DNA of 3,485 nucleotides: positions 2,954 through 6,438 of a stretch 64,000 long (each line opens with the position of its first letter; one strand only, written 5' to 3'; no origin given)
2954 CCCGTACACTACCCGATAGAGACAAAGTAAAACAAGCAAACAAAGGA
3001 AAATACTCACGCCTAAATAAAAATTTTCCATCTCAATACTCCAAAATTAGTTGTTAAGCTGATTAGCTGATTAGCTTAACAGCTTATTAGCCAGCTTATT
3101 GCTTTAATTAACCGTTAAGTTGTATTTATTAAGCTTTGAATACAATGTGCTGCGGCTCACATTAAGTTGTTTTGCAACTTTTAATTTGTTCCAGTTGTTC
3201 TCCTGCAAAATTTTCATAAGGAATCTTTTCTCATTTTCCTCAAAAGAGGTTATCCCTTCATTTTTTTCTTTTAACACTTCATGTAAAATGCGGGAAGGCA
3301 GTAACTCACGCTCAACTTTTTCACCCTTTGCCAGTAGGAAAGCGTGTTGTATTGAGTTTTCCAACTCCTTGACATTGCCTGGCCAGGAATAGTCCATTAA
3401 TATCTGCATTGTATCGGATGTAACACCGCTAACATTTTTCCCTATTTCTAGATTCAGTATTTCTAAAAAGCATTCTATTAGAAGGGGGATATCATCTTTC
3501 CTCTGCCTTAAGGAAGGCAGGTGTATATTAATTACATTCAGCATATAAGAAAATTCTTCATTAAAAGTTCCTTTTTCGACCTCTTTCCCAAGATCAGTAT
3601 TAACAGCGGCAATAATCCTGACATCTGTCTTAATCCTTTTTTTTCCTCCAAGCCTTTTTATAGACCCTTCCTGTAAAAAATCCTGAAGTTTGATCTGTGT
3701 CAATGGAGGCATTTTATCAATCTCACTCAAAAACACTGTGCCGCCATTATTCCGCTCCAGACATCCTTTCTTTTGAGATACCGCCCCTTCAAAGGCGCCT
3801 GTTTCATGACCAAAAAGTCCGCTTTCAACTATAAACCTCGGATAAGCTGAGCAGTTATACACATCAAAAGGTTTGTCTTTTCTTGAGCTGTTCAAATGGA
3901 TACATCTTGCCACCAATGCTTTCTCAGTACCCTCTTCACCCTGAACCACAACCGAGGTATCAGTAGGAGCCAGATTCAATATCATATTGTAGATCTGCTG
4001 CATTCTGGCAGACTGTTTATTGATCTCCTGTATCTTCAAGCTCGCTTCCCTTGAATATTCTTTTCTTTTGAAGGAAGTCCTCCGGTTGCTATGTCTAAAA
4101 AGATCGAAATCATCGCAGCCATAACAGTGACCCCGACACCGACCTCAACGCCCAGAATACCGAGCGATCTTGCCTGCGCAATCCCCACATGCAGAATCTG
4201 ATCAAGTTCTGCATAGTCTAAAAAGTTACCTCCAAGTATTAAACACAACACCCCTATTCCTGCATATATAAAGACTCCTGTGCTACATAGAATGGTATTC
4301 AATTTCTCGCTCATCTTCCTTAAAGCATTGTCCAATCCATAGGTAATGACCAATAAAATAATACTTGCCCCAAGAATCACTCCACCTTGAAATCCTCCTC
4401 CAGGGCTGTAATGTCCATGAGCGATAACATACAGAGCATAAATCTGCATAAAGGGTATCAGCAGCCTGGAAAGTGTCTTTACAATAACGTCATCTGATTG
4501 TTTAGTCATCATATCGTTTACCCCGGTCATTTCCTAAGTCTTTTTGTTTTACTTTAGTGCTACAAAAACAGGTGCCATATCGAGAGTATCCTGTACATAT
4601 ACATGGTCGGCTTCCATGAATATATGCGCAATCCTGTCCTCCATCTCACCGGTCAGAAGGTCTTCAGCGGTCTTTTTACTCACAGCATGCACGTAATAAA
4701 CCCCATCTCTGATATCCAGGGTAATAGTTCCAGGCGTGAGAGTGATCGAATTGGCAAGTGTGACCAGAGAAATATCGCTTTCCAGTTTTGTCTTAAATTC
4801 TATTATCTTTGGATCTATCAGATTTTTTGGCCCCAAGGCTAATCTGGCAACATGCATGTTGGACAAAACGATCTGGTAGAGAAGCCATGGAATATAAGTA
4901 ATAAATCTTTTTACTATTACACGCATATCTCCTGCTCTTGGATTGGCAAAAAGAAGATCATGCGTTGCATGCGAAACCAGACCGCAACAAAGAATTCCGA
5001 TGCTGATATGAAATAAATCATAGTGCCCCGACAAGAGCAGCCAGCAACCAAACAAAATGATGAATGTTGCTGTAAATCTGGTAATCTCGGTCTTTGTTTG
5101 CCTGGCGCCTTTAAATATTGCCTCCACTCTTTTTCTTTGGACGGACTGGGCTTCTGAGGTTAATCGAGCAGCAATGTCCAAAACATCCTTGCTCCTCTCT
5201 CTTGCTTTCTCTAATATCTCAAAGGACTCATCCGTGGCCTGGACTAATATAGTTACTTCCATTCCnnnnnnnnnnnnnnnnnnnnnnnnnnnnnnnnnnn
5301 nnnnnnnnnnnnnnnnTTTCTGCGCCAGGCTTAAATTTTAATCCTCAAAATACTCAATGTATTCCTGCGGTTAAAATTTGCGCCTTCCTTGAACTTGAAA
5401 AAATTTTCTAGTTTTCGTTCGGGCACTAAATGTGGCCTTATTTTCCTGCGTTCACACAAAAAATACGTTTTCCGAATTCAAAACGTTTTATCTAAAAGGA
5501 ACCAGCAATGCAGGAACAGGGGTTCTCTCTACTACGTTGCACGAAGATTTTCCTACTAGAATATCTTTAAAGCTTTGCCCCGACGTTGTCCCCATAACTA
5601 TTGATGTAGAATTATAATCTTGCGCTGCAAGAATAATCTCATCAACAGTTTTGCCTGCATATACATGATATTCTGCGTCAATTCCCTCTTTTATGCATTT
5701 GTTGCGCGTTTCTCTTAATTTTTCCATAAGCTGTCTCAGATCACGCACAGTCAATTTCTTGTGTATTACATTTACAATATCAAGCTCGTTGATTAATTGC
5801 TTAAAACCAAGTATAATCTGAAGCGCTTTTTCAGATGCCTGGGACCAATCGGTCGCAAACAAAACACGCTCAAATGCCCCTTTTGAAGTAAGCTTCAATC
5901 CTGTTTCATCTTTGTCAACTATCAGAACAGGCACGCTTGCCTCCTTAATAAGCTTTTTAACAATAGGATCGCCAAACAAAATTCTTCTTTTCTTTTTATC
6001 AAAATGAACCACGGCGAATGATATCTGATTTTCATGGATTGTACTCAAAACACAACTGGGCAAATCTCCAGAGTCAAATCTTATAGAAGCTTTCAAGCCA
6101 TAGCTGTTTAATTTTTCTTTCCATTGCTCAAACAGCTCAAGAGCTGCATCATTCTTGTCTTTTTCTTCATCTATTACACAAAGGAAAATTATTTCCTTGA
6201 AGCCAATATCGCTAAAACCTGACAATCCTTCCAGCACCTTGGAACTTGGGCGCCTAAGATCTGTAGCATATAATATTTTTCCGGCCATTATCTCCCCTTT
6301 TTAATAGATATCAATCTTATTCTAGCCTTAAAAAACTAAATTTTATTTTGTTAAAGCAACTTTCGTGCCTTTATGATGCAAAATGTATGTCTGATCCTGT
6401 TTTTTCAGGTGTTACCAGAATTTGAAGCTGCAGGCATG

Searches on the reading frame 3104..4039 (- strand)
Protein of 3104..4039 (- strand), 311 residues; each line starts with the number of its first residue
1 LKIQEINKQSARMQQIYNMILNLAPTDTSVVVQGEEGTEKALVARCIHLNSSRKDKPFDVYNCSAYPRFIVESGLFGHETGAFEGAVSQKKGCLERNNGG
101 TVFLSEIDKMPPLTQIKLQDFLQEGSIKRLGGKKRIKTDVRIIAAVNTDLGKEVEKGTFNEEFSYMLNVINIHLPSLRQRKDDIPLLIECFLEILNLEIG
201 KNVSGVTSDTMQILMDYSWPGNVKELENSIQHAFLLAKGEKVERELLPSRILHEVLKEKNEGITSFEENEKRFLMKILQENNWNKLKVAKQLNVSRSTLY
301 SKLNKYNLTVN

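Call 12: search_protein_families(library=pfam, proteins=[window:3104-4039:-])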
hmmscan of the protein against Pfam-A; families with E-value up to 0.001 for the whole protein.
window:3104-4039:- (311 aa): 6 families
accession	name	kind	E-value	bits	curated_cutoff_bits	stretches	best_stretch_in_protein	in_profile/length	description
PF00158.32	Sigma54_activat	-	1.4e-53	181.5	20.2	1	7-173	2-168/168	Sigma-54 interaction domain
PF25601.1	AAA_lid_14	-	1.2e-23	83.1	27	1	178-259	1-82/87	AAA+ ATPase lid domain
PF14532.12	Sigma54_activ_2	-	8.1e-18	65.4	25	1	9-177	3-138/138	Sigma-54 interaction domain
PF02954.25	HTH_8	-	1.3e-11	44.5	22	1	266-306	2-42/42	Bacterial regulatory protein, Fis family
PF13309.12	HTH_22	-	9.6e-05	22.8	29.6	1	250-304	4-63/63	HTH domain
PF02796.21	HTH_7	-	0.00028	21.4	23.8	1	287-305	26-44/45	Helix-turn-helix domain of resolvase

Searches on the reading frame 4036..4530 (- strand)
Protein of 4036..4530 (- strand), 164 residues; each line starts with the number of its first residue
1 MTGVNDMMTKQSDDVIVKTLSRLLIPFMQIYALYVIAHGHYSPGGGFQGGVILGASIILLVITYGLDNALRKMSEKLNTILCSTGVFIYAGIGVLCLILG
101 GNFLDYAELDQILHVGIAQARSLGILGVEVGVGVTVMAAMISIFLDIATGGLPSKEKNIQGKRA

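Call 12: search_protein_families(library=pfam, proteins=[window:4036-4530:-])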
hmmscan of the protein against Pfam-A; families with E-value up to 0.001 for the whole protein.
window:4036-4530:- (164 aa): 1 family
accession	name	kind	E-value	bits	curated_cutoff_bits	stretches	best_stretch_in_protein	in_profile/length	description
PF04039.18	MnhB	-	2.4e-29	102.6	22.5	1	16-141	1-126/127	Domain related to MnhB subunit of Na+/H+ antiporter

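Call 66: find_encoding_contigs(protein=window:4036-4530:-, flank=3000, max_places=5)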
Protein window:4036-4530:- (164 aa): 13 contigs read that carry it; 5 places shown.
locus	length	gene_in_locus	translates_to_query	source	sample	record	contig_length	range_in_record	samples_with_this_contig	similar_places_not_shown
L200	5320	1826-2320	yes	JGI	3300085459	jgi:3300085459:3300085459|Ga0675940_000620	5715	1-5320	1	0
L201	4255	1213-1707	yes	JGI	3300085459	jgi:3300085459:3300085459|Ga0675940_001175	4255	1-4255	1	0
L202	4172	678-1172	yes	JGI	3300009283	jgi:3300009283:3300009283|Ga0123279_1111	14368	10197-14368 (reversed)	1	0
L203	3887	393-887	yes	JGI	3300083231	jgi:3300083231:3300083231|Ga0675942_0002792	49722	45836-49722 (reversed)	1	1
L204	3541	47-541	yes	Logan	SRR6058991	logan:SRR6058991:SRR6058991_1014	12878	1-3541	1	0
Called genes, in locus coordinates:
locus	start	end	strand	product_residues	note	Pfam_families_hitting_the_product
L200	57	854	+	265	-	PF00582:Usp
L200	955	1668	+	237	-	PF01899:MNHE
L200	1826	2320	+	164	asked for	PF04039:MnhB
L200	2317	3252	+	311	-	PF00158:Sigma54_activat, PF14532:Sigma54_activ_2, PF25601:AAA_lid_14, PF02954:HTH_8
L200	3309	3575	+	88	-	PF04066:MrpF_PhaF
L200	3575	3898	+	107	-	PF03334:PhaG_MnhG_YufB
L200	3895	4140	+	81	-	PF13244:MbhD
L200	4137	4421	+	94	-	PF20501:MbhE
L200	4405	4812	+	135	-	PF00420:Oxidored_q2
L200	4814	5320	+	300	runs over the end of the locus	?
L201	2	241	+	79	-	?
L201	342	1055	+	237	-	PF01899:MNHE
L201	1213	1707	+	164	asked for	PF04039:MnhB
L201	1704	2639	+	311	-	PF00158:Sigma54_activat, PF14532:Sigma54_activ_2, PF25601:AAA_lid_14, PF02954:HTH_8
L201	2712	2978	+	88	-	PF04066:MrpF_PhaF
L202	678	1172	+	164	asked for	PF04039:MnhB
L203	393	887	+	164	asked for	PF04039:MnhB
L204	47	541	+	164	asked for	PF04039:MnhB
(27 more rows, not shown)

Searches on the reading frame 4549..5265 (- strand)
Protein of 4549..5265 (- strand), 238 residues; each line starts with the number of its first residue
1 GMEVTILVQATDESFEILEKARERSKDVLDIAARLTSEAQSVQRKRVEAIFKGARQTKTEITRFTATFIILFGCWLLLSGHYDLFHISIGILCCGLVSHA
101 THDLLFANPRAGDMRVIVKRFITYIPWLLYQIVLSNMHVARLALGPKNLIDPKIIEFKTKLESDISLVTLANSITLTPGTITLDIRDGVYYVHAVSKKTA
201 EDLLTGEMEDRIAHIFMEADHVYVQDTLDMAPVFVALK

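Call 12: search_protein_families(library=pfam, proteins=[window:4549-5265:-])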
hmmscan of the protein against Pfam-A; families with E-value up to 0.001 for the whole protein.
window:4549-5265:- (238 aa): 1 family
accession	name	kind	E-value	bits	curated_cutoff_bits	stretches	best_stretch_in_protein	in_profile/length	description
PF01899.21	MNHE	-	1.4e-35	122.6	27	1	68-215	1-145/145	Na+/H+ ion antiporter subunit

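Call 65: find_encoding_contigs(protein=window:4549-5265:-, flank=3000, max_places=5)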
Protein window:4549-5265:- (238 aa): no gene with exactly this product is on record in the collection.

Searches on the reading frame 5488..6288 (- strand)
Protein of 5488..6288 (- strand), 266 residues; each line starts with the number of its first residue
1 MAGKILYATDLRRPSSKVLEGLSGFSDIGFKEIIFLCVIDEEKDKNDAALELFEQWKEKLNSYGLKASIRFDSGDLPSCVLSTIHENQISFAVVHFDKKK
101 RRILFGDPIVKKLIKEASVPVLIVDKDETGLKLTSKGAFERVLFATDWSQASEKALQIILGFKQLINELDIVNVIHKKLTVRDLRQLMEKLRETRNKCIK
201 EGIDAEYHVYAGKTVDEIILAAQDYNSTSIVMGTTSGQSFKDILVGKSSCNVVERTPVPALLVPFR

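Call 12: search_protein_families(library=pfam, proteins=[window:5488-6288:-])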
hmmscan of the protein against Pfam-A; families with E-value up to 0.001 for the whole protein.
window:5488-6288:- (266 aa): 1 family
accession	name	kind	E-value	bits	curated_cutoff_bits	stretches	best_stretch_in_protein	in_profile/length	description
PF00582.32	Usp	-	6.2e-15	56.4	24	1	139-264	2-141/141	Universal stress protein family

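Call 67: find_encoding_contigs(protein=window:5488-6288:-, flank=3000, max_places=5)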
Protein window:5488-6288:- (266 aa): no gene with exactly this product is on record in the collection.
